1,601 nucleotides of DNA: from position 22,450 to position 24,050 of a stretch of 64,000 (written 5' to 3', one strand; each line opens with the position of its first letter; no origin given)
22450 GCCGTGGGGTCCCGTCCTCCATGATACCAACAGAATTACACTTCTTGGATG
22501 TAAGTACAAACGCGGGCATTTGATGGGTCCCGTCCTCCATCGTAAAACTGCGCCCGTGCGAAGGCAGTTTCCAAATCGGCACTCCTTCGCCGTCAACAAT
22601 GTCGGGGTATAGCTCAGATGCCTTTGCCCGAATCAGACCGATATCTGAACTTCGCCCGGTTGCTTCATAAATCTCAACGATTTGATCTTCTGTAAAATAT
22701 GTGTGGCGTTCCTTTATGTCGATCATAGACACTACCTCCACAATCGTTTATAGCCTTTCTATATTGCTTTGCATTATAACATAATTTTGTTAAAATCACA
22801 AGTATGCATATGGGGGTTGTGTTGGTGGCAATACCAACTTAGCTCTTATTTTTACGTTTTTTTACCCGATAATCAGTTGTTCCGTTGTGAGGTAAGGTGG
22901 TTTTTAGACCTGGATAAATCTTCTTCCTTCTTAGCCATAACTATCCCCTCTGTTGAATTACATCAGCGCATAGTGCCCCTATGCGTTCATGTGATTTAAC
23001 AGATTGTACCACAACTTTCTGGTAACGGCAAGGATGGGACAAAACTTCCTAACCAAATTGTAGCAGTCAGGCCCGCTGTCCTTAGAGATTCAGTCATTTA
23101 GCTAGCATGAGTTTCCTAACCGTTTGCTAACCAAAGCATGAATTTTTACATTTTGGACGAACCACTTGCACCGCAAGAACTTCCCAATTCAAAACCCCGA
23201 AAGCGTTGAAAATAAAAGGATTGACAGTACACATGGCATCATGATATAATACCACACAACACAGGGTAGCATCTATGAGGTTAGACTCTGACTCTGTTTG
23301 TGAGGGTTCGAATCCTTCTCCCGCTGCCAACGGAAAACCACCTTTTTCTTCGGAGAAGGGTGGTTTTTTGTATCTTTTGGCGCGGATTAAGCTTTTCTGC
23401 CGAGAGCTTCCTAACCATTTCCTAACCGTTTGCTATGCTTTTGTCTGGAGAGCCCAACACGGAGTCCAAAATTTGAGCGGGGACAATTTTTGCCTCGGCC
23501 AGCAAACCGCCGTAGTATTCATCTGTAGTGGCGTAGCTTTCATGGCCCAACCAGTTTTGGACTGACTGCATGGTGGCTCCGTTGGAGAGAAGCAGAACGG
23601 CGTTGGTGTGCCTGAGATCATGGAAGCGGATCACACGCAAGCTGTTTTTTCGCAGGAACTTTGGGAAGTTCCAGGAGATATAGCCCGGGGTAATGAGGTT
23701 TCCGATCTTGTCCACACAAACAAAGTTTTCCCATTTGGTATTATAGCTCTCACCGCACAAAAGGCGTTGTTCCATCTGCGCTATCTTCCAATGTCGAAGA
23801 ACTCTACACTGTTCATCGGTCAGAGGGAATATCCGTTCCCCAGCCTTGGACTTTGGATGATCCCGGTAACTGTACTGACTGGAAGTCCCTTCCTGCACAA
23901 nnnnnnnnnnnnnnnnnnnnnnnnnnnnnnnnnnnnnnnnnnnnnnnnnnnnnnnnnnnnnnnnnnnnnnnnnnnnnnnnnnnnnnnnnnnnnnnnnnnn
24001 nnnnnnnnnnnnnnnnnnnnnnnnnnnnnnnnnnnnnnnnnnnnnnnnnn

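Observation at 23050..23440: Apparently intact attP (tRNA 3'-end-like core + repeated arm motifs) between lysis module and xis-int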

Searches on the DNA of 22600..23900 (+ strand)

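Call 4: search_rna_families(source=window, start=22600, end=23900, threshold=evalue, max_evalue=10, show_alignments=4)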
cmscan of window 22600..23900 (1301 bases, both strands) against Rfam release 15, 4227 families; matches with E-value up to 10: 12.
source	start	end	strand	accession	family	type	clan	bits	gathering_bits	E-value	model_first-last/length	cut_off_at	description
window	23334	23397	-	RF02844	RefA9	Gene; antisense;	-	26.5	49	0.15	1-64/64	no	Enterococcus sRNA A9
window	23330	23379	+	RF04343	Plastid-psbA-2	Cis-reg;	CL00153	21.3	55.8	0.41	1-60/60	no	Plastid-psbA-2 3UTR RNA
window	23248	23371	+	RF00515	PyrR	Cis-reg;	-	21.1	54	3.8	1-115/115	no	PyrR binding site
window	22950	23003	+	RF03921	MIR860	Gene; miRNA;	-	20.7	89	0.36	1-115/115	no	MIR860 microRNA precursor family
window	22765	22899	-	RF03020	RT-17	Gene; sRNA;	-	19.9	40.4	0.73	1-95/95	no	RT-17 RNA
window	23738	23834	-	RF03785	mir-974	Gene; miRNA;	-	16.8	90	6.5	1-91/91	no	mir-974 microRNA precursor family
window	22818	22841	-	RF03442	mir-4003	Gene; miRNA;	-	16.8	70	7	1-58/58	no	mir-4003 microRNA precursor family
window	23288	23326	-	RF04351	Plastid-psbl-rps4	Cis-reg;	-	16.5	68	2.6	1-53/53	no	Plastid-psbl-rps4 3UTR RNA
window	23265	23326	+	RF00005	tRNA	Gene; tRNA;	CL00001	16.2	29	4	1-71/71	no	tRNA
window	22952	23000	+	RF03843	MIR2600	Gene; miRNA;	-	16.2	98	6.6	1-85/85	no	MIR2600 microRNA precursor family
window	22630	22666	+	RF00671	mir-138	Gene; miRNA;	-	14.6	50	9.1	19-61/78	no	mir-138 microRNA precursor family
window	22680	22717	-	RF00032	Histone3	Cis-reg;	-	12.9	34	7.6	1-46/46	no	Histone 3' UTR stem-loop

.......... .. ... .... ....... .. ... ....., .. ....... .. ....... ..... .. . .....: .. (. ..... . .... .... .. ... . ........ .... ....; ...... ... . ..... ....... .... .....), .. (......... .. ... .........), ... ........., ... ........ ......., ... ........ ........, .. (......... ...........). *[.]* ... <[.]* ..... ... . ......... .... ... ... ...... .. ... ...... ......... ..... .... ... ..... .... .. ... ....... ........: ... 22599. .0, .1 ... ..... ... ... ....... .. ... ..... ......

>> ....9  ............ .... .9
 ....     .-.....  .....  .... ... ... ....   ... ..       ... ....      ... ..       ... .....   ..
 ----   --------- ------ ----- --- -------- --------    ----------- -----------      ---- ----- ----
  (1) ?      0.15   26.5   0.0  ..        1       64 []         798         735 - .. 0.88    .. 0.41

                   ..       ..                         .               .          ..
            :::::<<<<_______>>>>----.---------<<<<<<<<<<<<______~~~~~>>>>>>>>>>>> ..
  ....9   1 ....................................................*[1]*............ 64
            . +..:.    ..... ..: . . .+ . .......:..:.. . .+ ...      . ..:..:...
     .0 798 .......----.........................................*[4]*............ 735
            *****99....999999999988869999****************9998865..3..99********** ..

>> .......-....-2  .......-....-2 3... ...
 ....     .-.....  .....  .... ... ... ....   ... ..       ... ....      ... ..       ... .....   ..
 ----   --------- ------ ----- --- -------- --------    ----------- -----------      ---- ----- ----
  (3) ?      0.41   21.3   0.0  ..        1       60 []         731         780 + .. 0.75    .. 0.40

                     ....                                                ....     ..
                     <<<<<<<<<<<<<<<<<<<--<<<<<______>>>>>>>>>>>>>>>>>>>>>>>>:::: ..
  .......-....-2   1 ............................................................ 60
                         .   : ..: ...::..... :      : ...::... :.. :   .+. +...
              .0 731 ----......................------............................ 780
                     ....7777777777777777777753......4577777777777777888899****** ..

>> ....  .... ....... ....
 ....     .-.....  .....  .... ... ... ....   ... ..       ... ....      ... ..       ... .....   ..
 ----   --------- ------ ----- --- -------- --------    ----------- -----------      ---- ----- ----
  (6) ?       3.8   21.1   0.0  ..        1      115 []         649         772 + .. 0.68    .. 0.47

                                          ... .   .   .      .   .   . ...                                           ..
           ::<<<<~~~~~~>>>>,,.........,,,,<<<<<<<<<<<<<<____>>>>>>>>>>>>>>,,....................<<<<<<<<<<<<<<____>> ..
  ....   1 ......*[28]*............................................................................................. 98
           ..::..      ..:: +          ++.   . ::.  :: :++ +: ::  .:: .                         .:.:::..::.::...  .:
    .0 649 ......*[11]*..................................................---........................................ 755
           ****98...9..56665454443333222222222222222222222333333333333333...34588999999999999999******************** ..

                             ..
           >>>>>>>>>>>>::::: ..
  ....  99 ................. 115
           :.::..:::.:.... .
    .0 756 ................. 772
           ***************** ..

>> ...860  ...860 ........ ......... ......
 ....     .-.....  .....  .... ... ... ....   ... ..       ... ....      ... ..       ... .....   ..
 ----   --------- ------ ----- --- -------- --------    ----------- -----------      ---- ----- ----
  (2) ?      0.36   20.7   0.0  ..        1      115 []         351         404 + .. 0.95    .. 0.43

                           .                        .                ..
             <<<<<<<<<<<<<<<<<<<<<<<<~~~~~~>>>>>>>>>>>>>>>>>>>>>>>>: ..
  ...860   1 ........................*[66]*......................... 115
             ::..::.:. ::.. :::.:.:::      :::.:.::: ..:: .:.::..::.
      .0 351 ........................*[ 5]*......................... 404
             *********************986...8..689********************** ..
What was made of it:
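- On Functional tRNA gene: Rfam gives 16.2 bits against 29 (call 4).
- Checked: The Rfam tRNA model scores 16.2 bits against a gathering score of 29 (call 4).
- The Rfam tRNA score is 16.2 bits, below threshold (call 4).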

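Call 7: search_dna_similar(query=window:22900-23500:+, collection=phages, mode=distant, max_rows=30)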
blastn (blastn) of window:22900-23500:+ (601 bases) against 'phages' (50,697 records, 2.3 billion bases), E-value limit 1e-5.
No match.
